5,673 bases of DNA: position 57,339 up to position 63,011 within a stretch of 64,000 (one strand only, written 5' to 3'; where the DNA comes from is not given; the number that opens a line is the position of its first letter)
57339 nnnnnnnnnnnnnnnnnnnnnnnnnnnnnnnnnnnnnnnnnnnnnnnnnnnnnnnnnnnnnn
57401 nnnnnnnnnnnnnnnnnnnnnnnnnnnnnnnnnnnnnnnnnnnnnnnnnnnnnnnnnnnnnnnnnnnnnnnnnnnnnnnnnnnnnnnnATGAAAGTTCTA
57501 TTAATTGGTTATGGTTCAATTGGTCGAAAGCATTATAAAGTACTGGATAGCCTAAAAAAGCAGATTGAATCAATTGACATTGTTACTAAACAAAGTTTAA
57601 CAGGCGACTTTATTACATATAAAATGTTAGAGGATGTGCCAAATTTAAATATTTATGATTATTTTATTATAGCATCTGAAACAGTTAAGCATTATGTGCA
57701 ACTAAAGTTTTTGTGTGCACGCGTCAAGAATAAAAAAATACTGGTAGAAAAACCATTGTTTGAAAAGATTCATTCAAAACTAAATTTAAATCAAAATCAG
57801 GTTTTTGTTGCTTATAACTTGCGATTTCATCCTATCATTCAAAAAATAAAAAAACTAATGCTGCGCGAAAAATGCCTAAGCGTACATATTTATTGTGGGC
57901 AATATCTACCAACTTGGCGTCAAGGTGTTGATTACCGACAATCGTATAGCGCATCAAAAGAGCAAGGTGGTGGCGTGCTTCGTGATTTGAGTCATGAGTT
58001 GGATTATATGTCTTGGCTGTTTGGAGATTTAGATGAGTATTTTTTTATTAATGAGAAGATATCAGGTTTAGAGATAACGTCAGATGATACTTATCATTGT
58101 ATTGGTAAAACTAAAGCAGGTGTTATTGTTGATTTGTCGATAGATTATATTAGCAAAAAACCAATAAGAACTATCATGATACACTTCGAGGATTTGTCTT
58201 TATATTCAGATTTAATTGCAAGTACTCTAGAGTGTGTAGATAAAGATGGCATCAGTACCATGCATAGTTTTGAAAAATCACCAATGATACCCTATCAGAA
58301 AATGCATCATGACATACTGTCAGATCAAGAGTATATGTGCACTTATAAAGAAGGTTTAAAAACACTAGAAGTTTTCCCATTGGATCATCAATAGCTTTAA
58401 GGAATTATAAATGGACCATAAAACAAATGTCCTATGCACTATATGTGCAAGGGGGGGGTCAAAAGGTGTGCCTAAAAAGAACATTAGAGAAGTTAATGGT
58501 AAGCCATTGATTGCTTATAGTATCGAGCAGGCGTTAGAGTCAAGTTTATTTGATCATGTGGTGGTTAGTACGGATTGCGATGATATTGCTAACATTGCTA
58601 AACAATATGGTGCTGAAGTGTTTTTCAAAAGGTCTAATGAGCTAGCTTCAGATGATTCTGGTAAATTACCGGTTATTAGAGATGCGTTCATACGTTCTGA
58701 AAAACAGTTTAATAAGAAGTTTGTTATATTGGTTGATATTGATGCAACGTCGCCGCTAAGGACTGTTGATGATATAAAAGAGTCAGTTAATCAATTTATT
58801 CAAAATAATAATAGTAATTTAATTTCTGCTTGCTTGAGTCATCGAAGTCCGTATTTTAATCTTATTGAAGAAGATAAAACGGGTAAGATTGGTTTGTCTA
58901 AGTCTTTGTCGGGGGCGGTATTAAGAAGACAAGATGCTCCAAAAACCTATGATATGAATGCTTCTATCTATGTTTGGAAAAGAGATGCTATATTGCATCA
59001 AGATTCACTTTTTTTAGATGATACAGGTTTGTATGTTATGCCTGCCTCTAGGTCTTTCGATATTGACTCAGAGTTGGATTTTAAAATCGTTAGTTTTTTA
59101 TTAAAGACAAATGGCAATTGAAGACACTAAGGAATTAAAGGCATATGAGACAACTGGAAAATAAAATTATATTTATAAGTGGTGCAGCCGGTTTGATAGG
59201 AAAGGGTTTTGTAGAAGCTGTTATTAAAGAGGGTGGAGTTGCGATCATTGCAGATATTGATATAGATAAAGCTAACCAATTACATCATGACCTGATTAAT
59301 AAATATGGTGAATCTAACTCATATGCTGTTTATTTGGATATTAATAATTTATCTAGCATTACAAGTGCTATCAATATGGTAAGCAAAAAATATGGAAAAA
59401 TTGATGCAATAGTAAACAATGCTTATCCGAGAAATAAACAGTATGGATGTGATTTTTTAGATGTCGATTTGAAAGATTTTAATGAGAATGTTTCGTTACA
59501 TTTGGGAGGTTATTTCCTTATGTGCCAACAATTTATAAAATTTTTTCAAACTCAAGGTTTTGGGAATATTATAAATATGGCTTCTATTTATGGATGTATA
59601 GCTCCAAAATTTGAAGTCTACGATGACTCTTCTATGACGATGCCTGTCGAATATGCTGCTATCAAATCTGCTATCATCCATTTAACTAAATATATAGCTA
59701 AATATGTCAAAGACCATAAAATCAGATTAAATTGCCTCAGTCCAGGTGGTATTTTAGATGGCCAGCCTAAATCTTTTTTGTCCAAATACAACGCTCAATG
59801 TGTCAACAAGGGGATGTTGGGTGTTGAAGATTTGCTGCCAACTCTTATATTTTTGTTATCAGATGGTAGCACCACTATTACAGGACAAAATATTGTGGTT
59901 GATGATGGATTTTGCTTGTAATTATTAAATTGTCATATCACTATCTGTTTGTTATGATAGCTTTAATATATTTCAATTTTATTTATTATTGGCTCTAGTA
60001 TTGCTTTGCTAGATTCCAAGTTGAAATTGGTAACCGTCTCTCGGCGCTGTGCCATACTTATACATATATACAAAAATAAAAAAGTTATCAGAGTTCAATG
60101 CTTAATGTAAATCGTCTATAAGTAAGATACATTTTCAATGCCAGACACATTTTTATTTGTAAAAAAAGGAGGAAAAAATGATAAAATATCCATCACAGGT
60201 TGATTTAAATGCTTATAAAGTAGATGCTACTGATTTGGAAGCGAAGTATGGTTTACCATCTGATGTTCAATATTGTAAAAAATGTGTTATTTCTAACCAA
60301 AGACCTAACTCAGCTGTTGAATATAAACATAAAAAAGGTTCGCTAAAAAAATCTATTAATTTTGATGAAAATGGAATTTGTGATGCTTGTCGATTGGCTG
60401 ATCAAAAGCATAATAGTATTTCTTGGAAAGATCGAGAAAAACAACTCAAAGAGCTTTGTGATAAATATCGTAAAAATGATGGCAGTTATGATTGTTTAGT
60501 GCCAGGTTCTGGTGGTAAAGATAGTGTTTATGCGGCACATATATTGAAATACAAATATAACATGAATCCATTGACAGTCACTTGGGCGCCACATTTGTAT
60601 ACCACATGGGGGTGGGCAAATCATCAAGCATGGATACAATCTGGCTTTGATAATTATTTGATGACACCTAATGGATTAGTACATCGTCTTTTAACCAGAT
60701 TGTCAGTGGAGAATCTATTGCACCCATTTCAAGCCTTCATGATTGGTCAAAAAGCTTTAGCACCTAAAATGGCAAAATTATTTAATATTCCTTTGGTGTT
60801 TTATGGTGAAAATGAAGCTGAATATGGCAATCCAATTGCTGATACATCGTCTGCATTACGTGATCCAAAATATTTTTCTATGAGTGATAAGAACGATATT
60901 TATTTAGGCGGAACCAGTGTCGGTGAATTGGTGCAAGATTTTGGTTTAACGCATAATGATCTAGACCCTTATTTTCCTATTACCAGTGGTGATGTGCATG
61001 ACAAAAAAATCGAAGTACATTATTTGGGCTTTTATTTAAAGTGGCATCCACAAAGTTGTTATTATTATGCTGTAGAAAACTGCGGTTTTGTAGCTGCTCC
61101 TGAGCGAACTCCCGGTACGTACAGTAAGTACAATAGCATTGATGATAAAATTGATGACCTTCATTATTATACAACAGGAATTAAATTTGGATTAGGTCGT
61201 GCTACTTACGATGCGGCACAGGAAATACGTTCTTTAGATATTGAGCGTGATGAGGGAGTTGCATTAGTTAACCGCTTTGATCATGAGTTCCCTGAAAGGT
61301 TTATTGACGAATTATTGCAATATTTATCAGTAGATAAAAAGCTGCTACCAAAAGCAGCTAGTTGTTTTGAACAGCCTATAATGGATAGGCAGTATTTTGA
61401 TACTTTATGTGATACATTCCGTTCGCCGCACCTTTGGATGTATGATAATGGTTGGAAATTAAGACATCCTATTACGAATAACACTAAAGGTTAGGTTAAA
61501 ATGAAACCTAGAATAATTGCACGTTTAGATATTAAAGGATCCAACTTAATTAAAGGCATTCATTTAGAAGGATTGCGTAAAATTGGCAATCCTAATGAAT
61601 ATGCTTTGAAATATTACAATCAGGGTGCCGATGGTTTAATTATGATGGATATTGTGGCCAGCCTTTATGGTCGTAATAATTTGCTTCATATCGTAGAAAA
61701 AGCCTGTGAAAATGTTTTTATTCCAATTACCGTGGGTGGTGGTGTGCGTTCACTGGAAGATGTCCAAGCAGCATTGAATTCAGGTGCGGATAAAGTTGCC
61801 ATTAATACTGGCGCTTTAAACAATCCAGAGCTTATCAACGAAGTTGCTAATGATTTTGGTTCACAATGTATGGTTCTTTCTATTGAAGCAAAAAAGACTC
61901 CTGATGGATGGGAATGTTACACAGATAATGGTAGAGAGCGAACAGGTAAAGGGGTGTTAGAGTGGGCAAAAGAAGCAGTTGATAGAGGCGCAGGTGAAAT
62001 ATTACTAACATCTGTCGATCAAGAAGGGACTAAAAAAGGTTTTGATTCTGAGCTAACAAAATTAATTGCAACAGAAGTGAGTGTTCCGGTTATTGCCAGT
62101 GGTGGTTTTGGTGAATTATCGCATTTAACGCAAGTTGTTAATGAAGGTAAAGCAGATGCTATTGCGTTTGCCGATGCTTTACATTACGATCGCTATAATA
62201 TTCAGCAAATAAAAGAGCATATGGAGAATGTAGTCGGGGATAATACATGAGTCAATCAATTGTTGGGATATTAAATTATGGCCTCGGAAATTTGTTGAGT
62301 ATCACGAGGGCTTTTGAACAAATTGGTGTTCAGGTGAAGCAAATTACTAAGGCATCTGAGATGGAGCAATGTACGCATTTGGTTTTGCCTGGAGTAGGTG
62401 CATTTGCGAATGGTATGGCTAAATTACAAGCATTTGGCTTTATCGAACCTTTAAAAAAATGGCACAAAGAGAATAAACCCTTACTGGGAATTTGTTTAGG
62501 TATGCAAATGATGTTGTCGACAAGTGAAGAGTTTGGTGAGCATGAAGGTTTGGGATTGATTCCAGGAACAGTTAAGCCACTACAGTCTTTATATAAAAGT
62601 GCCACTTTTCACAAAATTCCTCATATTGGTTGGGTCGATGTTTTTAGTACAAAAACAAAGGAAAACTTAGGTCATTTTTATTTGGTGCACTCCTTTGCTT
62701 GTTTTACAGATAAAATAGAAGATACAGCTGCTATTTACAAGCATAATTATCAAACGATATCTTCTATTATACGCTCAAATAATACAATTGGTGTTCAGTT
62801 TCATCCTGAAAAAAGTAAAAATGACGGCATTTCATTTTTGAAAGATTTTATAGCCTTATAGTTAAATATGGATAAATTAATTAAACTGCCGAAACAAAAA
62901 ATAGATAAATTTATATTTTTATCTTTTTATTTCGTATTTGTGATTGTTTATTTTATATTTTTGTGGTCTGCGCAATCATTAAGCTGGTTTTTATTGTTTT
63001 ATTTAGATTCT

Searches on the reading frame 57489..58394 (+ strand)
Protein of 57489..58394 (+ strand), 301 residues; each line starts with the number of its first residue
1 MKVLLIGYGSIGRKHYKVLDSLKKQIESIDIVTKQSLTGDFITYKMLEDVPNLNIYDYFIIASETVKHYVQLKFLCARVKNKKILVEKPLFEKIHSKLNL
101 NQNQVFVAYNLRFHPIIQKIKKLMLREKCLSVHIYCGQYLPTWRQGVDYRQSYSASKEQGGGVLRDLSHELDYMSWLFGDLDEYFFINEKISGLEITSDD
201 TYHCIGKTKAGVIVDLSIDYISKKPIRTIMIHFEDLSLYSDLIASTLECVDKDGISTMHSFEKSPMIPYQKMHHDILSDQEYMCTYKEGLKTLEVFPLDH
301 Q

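Call 18: search_protein_families(library=pfam, proteins=[window:57489-58394:+])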
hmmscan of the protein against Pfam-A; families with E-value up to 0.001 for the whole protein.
window:57489-58394:+ (301 aa): 3 families
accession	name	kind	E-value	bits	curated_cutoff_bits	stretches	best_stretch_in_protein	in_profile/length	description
PF22725.1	GFO_IDH_MocA_C3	-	7.8e-08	32.8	27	1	131-234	18-119/124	GFO/IDH/MocA C-terminal domain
PF02894.22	GFO_IDH_MocA_C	-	2.2e-06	28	22.9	1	151-224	30-107/218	Oxidoreductase family, C-terminal alpha/beta domain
PF01408.29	GFO_IDH_MocA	-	6.2e-06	27.3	24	1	1-93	1-98/120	Oxidoreductase family, NAD-binding Rossmann fold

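Call 19: search_protein_families(library=ncbifam, proteins=[window:57489-58394:+])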
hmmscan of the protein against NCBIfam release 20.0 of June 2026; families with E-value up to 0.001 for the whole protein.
window:57489-58394:+ (301 aa): 3 families
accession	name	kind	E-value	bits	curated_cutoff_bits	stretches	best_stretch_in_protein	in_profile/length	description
TIGR04380.1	myo_inos_iolG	equivalog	3.5e-06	26.1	355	1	1-180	2-187/330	inositol 2-dehydrogenase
NF040723.1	UDP-GlcNAcDh_Arch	equivalog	1.2e-05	25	450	1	1-295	1-293/302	UDP-N-acetylglucosamine 3-dehydrogenase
NF052479.1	LevoglcsnDh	equivalog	0.00018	20.4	650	1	76-184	92-208/386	levoglucosan dehydrogenase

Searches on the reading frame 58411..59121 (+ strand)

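Call 18: search_protein_families(library=pfam, proteins=[window:58411-59121:+])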
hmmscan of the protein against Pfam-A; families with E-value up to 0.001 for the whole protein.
window:58411-59121:+ (236 aa): 2 families
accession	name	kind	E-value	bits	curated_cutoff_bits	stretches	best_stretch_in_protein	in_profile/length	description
PF02348.25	CTP_transf_3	-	9.4e-25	88.1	22.6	1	10-210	3-182/217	Cytidylyltransferase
PF12804.13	NTP_transf_3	-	0.00051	20.7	27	1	22-74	15-66/160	MobA-like NTP transferase domain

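Call 19: search_protein_families(library=ncbifam, proteins=[window:58411-59121:+])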
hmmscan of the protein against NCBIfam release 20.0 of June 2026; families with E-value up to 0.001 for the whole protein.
window:58411-59121:+ (236 aa): 7 families
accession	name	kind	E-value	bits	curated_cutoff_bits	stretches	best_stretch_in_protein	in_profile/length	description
TIGR03584.1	PseF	equivalog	2.1e-45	155.1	205.7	1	8-230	1-219/222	pseudaminic acid cytidylyltransferase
NF009905.0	PRK13368.1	subfamily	7.1e-12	45.2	255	1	6-144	2-129/243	3-deoxy-manno-octulosonate cytidylyltransferase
NF003952.0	PRK05450.1-5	subfamily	1.3e-11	44.1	193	1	7-138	3-125/250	3-deoxy-manno-octulosonate cytidylyltransferase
NF003950.0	PRK05450.1-3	subfamily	7.1e-11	41.9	234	1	6-143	2-131/248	3-deoxy-manno-octulosonate cytidylyltransferase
TIGR00466.1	kdsB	equivalog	2.2e-09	37.1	155.2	1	9-77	5-72/241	3-deoxy-manno-octulosonate cytidylyltransferase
NF003948.0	PRK05450.1-1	equivalog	1.4e-08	34.3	281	1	4-108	3-101/248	3-deoxy-manno-octulosonate cytidylyltransferase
TIGR00453.1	ispD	equivalog_domain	0.00067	19.2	181.3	0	22-69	18-65/219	2-C-methyl-D-erythritol 4-phosphate cytidylyltransferase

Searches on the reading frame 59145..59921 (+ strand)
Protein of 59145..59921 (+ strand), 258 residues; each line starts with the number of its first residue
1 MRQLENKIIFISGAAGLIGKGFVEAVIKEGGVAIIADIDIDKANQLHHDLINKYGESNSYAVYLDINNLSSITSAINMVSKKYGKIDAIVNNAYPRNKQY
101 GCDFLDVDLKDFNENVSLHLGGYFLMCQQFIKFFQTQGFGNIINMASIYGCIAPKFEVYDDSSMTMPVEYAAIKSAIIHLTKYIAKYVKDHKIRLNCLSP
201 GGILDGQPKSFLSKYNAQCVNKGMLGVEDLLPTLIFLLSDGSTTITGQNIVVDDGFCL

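Call 74: search_protein_families(library=pfam, proteins=[window:59145-59921:+])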
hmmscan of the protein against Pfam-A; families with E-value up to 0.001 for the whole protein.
window:59145-59921:+ (258 aa): 2 families
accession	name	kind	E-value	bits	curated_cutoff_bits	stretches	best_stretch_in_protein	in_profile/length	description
PF13561.12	adh_short_C2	-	3.1e-35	122.3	27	1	13-256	1-235/236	Enoyl-(Acyl carrier protein) reductase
PF00106.31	adh_short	-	8.7e-28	97.6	26.6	1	7-203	1-182/195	short chain dehydrogenase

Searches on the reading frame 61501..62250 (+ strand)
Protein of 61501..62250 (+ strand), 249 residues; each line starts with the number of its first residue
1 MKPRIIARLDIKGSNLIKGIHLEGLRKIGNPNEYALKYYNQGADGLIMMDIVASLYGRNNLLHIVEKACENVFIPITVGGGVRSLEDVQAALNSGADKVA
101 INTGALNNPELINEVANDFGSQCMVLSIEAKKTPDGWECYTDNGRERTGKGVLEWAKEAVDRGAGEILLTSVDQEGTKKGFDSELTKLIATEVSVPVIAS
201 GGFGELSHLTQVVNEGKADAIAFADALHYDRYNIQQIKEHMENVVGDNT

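Call 74: search_protein_families(library=pfam, proteins=[window:61501-62250:+])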
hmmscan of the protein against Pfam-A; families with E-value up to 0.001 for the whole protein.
window:61501-62250:+ (249 aa): 6 families
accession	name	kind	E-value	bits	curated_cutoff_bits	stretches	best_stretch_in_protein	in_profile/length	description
PF00977.27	His_biosynth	-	1.8e-66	224.3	23.6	1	4-232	1-227/228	Histidine biosynthesis protein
PF01207.24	Dus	-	1.7e-08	34.4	20.4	1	64-117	175-230/311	Dihydrouridine synthase (Dus)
PF03060.21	NMO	-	7.2e-08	32.6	28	1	58-106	178-226/331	Nitronate monooxygenase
PF05690.20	ThiG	-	1.9e-06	27.9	23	0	63-105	165-207/247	Thiazole biosynthesis protein ThiG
PF02581.23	TMP-TENI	-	9e-05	22.4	27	0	63-101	139-176/180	Thiamine monophosphate synthase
PF04309.18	G3P_antiterm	-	0.00016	21.6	27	0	63-101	129-167/173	Glycerol-3-phosphate responsive antiterminator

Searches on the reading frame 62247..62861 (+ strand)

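Call 74: search_protein_families(library=pfam, proteins=[window:62247-62861:+])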
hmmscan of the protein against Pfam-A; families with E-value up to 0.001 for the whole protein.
window:62247-62861:+ (204 aa): 4 families
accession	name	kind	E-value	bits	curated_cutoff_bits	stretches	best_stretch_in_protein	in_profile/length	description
PF00117.34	GATase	-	1.1e-18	68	22.8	1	9-201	3-186/190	Glutamine amidotransferase class-I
PF01174.25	SNO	-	1.4e-09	38.5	27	1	14-202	6-183/188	SNO glutamine amidotransferase family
PF07685.20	GATase_3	-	2.4e-07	31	27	1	27-111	24-117/196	CobB/CobQ-like glutamine amidotransferase domain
PF07722.19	Peptidase_C26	-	9.1e-05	22.8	20.5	0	70-89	99-118/219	Peptidase C26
